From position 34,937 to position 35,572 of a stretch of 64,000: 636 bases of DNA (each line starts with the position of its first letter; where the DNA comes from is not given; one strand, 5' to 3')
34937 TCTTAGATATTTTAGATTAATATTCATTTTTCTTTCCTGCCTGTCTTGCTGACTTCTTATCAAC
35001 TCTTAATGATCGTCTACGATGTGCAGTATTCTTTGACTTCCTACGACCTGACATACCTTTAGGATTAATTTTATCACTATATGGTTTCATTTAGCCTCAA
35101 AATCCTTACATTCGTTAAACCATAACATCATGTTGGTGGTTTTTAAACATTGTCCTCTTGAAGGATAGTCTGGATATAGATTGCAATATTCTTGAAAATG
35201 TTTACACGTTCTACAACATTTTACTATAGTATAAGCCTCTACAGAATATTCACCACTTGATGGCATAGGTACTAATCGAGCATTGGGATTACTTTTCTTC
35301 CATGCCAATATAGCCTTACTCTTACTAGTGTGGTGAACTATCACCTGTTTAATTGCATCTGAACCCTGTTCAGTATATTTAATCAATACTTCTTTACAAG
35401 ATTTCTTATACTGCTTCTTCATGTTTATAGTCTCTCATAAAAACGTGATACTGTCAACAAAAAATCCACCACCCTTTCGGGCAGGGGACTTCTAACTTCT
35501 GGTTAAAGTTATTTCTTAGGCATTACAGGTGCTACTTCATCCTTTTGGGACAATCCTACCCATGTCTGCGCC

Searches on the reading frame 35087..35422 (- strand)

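Call 54: search_protein_families(library=pfam, proteins=[window:35087-35422:-], max_evalue=5)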
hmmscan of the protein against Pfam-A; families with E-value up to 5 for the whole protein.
window:35087-35422:- (111 aa): 1 family
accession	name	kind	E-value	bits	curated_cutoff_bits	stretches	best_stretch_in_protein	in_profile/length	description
PF12937.12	F-box-like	-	0.17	12.1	24.3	1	62-81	17-36/47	F-box-like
